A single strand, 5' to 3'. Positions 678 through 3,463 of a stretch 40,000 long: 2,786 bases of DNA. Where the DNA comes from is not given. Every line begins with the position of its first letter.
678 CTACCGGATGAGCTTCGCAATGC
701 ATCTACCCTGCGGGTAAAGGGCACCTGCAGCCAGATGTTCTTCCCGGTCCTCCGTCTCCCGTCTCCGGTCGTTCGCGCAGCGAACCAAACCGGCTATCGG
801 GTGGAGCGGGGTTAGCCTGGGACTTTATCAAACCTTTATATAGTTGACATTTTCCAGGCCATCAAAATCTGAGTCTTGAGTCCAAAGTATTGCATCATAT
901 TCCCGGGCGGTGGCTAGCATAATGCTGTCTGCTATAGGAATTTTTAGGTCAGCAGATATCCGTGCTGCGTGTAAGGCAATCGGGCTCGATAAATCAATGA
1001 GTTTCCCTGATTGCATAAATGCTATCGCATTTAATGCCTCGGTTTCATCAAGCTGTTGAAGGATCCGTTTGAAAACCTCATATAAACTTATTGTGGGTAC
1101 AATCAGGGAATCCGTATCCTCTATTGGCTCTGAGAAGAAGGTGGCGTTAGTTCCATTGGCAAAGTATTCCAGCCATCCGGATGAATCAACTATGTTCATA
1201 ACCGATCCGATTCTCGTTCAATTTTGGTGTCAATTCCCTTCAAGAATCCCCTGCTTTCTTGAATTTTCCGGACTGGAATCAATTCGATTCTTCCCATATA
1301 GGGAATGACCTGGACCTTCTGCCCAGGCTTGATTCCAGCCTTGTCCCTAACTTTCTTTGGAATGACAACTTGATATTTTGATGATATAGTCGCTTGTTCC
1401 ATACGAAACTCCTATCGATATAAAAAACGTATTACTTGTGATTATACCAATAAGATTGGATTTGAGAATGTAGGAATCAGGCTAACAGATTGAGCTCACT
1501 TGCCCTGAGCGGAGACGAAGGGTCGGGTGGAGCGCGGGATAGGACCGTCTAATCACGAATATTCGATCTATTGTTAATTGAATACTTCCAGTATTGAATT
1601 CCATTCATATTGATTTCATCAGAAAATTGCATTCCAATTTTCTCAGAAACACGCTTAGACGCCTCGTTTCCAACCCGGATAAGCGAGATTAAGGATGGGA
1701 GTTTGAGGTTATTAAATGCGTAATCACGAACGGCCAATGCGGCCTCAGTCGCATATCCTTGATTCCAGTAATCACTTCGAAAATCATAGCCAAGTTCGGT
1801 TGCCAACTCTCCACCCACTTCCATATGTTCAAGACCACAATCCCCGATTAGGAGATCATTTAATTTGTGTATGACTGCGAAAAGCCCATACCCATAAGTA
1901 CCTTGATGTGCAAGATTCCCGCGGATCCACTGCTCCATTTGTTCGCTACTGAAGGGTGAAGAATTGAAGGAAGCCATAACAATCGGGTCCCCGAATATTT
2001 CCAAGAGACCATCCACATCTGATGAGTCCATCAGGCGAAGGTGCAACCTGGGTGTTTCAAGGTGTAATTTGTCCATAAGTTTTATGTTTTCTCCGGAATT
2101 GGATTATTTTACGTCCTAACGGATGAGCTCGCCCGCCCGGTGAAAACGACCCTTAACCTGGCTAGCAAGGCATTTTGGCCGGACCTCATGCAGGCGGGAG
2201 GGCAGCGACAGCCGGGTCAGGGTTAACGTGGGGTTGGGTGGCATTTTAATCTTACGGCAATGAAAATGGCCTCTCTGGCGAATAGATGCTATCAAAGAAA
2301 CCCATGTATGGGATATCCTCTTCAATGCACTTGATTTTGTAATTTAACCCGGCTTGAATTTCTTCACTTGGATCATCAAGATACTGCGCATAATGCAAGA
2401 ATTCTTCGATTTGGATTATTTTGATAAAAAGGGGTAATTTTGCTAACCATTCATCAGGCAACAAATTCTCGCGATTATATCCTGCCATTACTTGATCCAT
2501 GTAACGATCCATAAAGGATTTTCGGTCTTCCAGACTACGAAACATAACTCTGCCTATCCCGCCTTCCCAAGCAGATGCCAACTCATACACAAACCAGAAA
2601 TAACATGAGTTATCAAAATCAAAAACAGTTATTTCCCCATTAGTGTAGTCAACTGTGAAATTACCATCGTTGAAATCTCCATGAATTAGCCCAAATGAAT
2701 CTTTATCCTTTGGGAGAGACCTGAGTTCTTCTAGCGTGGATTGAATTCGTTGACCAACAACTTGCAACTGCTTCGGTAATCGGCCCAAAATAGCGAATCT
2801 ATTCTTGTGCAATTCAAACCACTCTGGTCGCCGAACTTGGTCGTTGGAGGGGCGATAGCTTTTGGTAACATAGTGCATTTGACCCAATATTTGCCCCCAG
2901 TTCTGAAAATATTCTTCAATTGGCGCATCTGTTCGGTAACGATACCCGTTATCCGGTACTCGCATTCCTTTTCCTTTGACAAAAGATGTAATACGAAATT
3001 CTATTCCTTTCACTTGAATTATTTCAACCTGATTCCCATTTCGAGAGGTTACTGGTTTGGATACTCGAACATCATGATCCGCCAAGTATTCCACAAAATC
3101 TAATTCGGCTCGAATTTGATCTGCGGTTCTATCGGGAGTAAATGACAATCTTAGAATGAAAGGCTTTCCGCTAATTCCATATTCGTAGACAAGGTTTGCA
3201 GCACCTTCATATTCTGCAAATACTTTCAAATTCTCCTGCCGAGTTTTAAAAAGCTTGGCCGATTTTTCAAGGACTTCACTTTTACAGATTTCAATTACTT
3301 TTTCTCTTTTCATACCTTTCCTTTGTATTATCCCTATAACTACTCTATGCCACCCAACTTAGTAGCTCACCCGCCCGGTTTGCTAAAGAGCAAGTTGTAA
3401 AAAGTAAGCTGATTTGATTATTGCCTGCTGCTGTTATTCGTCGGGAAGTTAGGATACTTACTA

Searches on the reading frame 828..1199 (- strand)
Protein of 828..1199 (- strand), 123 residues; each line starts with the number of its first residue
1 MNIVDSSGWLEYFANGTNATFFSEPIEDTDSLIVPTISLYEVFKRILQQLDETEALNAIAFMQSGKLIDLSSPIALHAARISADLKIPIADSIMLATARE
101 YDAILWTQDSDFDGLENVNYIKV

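Call 49: search_protein_families(library=pfam, proteins=[window:828-1199:-], max_evalue=0.001)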
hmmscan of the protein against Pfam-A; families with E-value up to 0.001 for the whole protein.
window:828-1199:- (123 aa): 1 family
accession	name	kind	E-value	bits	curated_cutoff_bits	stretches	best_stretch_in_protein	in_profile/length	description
PF01850.27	PIN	-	3.5e-13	50.6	23.6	1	3-113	2-115/120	PIN domain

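Call 82: search_protein_families(library=ncbifam, proteins=[window:828-1199:-], max_evalue=0.001)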
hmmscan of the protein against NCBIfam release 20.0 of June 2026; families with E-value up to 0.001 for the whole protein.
window:828-1199:- (123 aa): 1 family
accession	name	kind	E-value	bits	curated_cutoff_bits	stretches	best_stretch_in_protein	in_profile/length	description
NF047959.1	TA_toxin_VapC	equivalog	3e-05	24.1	80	1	3-118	2-122/125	type II toxin-antitoxin system VapC family toxin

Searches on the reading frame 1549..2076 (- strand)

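Call 49: search_protein_families(library=pfam, proteins=[window:1549-2076:-], max_evalue=0.001)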
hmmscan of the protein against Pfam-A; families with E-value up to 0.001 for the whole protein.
window:1549-2076:- (175 aa): 2 families
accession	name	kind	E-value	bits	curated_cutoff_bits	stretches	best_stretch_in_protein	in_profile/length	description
PF13302.13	Acetyltransf_3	-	1.2e-32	113.9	25.4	1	10-150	1-138/138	Acetyltransferase (GNAT) domain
PF00583.31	Acetyltransf_1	-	6.7e-05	23.6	20.7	1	65-148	35-115/116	Acetyltransferase (GNAT) family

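Call 82: search_protein_families(library=ncbifam, proteins=[window:1549-2076:-], max_evalue=0.001)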
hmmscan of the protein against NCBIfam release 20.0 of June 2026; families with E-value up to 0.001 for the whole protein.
window:1549-2076:- (175 aa): 3 families
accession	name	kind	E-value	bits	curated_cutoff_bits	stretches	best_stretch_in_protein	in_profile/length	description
NF000485.1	TlmB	exception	7.4e-09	35.3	625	1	5-150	2-142/292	bleomycin family antibiotic N-acetyltransferase TlmB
NF040702.1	ileS_w_GNAT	exception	1.3e-07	29.6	1999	1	6-173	282-442/1100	isoleucine--tRNA ligase, N-acetyltransferase domain-containing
NF000483.1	BlmB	exception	1.9e-07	30.7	625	1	4-150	10-150/301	bleomycin family antibiotic N-acetyltransferase BlmB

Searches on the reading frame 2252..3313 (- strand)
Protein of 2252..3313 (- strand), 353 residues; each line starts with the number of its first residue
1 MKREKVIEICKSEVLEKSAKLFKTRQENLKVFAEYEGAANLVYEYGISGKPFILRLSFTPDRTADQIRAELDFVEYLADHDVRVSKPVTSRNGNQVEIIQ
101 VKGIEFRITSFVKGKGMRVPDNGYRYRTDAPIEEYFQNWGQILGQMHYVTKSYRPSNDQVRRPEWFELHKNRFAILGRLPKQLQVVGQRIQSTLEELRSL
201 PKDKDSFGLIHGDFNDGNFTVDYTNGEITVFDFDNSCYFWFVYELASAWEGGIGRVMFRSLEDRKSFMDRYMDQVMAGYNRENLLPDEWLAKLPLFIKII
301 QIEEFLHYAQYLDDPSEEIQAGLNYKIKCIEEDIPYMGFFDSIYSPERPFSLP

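Call 49: search_protein_families(library=pfam, proteins=[window:2252-3313:-], max_evalue=0.001)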
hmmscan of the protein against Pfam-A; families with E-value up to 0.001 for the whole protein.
window:2252-3313:- (353 aa): 2 families
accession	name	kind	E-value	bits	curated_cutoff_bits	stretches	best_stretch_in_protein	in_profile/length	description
PF01636.29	APH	-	3.6e-28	99.4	23.2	1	36-255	7-211/239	Phosphotransferase enzyme family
PF01633.27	Choline_kinase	-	0.00042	20.2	29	1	178-247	133-202/300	Choline/ethanolamine kinase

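Call 82: search_protein_families(library=ncbifam, proteins=[window:2252-3313:-], max_evalue=0.001)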
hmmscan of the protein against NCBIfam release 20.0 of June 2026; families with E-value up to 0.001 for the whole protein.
window:2252-3313:- (353 aa): 3 families
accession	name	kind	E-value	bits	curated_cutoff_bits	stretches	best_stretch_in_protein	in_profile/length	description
NF003558.0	PRK05231.1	equivalog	4.1e-10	39.1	271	1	50-296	46-269/322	homoserine kinase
TIGR00938.1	thrB_alt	equivalog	3.8e-09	36.3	255.9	1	63-250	58-229/307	homoserine kinase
NF008738.0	PRK11768.1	equivalog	1.6e-06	27.7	194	1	40-236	40-223/327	serine/threonine protein kinase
